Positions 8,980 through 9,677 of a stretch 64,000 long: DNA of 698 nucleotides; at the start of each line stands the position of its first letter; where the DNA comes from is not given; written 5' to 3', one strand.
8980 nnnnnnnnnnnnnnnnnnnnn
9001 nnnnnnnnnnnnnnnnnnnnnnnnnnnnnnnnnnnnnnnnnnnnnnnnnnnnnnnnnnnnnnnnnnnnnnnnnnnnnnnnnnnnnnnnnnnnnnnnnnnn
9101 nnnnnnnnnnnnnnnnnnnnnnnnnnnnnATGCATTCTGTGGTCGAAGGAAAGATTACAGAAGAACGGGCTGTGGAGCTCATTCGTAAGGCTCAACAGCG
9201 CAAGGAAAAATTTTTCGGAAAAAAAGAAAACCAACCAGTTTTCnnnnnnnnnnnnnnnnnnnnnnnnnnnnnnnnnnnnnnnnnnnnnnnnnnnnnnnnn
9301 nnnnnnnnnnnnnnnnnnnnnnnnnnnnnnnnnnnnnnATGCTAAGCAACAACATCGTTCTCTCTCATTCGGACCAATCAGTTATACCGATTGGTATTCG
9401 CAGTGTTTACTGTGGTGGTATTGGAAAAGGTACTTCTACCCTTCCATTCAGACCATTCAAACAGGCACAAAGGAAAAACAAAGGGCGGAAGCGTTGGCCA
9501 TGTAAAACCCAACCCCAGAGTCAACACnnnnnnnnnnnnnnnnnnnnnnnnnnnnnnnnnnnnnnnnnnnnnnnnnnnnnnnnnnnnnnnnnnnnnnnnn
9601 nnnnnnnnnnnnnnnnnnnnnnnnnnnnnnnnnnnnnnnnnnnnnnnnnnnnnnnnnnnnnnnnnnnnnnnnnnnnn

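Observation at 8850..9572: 720-bp gene-free stretch holding a strong promoter / 38-aa ORF / terminator cassette plus a second terminator-bounded 250-nt unit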

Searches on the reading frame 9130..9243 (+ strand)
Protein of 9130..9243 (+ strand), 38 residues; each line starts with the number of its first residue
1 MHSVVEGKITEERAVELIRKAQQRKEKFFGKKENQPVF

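Call 32: list_cluster_members(proteins=[window:9130-9243:+, window:9067-9243:+, window:9339-9527:+, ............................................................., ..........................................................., window:9281-9502:+])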
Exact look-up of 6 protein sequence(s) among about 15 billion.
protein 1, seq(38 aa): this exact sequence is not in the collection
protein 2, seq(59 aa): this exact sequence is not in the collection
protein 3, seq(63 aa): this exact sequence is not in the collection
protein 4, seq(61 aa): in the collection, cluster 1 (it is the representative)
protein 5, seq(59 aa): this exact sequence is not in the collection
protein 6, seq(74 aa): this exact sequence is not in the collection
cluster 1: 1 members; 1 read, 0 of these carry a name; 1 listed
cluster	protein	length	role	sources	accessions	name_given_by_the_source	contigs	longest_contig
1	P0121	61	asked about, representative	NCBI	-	-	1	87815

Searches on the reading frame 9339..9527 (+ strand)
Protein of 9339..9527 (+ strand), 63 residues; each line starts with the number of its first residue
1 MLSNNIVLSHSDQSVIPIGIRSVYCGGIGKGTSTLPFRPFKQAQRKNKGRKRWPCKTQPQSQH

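Call 31: find_homologous_proteins(query=A3, max_evalue=10)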
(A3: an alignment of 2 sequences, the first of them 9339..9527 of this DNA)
Query A3 (2 sequences): no candidate shares three 5-residue words with the query. No homologue found.

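Call 38: search_protein_families(library=pfam, proteins=[window:9339-9527:+], max_evalue=10)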
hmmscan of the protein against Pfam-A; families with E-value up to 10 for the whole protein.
seq(63 aa): 0 families

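Call 39: search_protein_families(library=ncbifam, proteins=[window:9339-9527:+], max_evalue=10)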
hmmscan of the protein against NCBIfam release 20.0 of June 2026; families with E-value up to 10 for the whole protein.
seq(63 aa): 1 family
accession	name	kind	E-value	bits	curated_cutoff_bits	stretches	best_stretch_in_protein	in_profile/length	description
NF045584.1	cas14_MBL_CASP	equivalog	0.15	10.3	800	1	11-42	151-183/612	type VII CRISPR-associated protein Cas14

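Call 40: search_protein_representatives(protein=window:9339-9527:+)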
Query: 63 residues. Proteins with E-value up to 0.001 (for the whole library): 1; up to 1e-10: 0; up to 1e-30: 0. The best 1 are listed.
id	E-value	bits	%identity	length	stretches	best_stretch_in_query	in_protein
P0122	1.3e-04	37.7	39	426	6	9-26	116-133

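Call 53: find_related_loci(query=A3, collection=viral_contigs, flank=3000)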
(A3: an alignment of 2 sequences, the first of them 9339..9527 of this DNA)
Query A3 (63 aa) in viral_contigs; peptide patterns used: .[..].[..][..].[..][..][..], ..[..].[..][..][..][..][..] (x = any residue, [..] = any of these).
76 stretches matched a pattern, but none encodes a relative of the query by tblastn (E <= 1e-3).

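Call 60: predict_structure(protein=window:9339-9527:+)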
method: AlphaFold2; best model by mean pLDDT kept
length: 63 residues; sequences in the alignment: 1
mean_pLDDT: 61.3   pTM: 0.20
mean pLDDT of the five models: 61.3, 59.8, 59.7, 53.4, 50.4
residues with pLDDT >= 90: 0; 70-90: 13; 50-70: 42; < 50: 8
segments of 3 or more residues with pLDDT < 50: 1-3, 5-7
pLDDT, mean of each block of 10 residues (from residue 1): 47 69 64 63 65 63 50
secondary structure, 60 per line:
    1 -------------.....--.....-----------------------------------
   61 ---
elements in order: E14-18 E21-25

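Call 70: search_protein_families(library=phrogs, proteins=[window:9339-9527:+], max_evalue=1)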
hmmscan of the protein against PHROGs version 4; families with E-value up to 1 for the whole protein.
seq(63 aa): 1 family
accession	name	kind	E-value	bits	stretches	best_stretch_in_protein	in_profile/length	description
phrog_15463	-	DNA, RNA and nucleotide metabolism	0.19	11.8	1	26-60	339-373/435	HNH endonuclease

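Call 71: search_protein_families(library=padloc, proteins=[window:9339-9527:+], max_evalue=1)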
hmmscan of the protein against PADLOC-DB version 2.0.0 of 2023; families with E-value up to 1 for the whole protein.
seq(63 aa): 0 families

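Call 91: search_dna_similar(query=window:9339-9527:+, collection=phages, mode=protein, max_evalue=1, max_rows=5)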
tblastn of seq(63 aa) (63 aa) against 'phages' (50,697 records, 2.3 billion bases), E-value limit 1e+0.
Records with a match: 6; places in all: 6; records where one place covers at least 80% of the query: 0.
Best place of each record, by identity: <60% 6.
By first word of the organism name: Gordonia 4; Escherichia 2.
By host as written in the record: Gordonia terrae NRRL B-16283 3; Gordonia terrae 3612 1; - 1; Escherichia coli 1.
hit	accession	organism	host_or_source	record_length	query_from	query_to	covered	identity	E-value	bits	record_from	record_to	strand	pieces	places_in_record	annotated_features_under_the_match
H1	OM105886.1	Gordonia phage Ligma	Gordonia terrae NRRL B-16283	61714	18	57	63%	45.0%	3e-2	36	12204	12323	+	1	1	12: major capsid pentamer protein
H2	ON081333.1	Gordonia phage Axumite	Gordonia terrae 3612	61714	18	57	63%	45.0%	3e-2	36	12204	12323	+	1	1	12: hypothetical protein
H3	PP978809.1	Gordonia phage Shatter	Gordonia terrae NRRL B-16283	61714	18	57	63%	45.0%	3e-2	36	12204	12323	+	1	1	12: major capsid pentamer protein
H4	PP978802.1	Gordonia phage Fresco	Gordonia terrae NRRL B-16283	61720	18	57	63%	45.0%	3e-2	36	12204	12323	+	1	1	12: major capsid pentamer protein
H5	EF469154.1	Escherichia phage JS98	-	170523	8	56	78%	33.3%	7e-1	32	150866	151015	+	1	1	34: gp34 long tail fiber proximal subunit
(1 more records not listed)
